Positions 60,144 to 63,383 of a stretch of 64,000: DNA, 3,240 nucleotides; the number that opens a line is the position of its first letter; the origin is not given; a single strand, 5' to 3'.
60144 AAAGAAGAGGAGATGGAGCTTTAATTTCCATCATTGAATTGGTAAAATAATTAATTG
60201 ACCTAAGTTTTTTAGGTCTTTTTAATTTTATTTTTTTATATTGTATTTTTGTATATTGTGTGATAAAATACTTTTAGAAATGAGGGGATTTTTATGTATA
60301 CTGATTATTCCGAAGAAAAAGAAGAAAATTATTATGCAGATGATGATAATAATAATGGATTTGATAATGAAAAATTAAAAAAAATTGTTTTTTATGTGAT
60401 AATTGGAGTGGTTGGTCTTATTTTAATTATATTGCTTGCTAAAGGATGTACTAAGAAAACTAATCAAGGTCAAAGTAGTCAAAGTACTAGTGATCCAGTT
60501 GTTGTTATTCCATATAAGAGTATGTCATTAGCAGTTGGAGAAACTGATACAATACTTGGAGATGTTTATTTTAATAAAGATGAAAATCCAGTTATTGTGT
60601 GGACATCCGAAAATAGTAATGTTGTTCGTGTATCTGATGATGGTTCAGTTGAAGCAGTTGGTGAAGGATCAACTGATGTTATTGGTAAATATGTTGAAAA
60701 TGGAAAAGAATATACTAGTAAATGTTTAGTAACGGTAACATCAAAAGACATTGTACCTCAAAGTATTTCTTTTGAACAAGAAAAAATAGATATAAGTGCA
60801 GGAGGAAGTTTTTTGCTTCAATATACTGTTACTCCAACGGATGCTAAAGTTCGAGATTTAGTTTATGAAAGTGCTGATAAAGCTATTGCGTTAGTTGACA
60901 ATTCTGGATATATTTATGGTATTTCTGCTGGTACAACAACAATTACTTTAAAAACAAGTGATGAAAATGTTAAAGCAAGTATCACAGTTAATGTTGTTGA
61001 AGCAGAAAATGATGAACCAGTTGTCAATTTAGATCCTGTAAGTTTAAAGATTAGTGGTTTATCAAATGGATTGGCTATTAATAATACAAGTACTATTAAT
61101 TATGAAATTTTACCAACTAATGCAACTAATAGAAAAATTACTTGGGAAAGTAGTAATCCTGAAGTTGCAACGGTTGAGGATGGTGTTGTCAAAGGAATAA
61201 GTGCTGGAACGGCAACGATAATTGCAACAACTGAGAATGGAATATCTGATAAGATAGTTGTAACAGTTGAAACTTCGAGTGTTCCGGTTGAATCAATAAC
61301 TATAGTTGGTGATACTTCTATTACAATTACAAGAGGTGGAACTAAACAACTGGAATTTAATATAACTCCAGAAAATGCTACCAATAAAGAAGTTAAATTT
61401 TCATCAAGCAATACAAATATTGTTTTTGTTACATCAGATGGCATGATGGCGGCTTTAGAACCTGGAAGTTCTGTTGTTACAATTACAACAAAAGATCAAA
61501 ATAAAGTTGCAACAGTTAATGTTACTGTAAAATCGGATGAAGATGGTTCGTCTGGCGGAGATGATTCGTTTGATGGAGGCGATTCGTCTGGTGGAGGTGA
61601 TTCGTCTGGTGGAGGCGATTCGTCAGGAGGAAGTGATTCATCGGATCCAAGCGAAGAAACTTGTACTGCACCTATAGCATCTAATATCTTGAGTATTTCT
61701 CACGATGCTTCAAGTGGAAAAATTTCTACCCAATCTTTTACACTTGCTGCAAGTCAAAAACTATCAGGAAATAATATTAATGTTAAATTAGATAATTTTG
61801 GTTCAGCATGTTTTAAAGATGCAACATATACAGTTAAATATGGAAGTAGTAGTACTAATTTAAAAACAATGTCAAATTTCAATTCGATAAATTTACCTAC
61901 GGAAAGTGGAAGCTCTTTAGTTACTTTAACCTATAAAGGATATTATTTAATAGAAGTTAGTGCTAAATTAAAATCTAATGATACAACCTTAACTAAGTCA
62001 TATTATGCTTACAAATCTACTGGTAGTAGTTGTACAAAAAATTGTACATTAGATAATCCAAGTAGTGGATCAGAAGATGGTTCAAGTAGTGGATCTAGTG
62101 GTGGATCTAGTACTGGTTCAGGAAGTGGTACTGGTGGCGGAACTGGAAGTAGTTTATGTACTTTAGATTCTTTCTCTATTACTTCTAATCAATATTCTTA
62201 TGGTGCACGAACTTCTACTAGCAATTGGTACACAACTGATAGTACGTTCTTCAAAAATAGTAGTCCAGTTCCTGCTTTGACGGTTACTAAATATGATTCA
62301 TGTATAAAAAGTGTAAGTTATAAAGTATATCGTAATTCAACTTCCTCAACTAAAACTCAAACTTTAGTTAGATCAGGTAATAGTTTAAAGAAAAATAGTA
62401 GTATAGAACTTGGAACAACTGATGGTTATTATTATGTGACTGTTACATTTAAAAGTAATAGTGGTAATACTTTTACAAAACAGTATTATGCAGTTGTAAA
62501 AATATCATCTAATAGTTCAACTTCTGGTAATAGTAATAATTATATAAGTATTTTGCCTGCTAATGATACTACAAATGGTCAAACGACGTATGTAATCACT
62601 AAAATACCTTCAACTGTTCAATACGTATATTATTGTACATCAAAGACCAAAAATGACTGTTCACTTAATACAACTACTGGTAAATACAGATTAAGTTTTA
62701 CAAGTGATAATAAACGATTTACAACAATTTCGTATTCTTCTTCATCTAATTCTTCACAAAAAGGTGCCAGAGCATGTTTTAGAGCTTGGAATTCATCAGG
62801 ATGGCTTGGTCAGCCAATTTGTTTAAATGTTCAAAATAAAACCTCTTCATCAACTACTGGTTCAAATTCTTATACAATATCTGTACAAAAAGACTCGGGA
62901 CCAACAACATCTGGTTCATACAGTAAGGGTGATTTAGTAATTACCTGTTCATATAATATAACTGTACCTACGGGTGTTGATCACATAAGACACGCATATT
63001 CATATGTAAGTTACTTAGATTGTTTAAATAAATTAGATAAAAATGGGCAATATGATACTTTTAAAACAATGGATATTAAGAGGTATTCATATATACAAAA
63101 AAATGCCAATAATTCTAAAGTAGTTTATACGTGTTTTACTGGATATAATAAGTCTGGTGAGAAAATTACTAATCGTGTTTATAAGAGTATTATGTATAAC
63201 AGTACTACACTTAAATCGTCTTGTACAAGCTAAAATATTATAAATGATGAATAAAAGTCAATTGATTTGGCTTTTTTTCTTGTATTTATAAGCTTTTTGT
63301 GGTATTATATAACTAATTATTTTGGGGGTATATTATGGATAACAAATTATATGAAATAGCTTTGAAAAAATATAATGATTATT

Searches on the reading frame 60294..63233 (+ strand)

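Call 70: search_protein_families(library=pfam, proteins=[window:60294-63233:+], max_evalue=0.00001)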
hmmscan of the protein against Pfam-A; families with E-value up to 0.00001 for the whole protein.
window:60294-63233:+ (979 aa): 1 family
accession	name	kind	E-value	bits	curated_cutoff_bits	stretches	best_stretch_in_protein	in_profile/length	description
PF02368.24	Big_2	-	3.1e-37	126.8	22.8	3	332-409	2-78/79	Bacterial Ig-like domain (group 2)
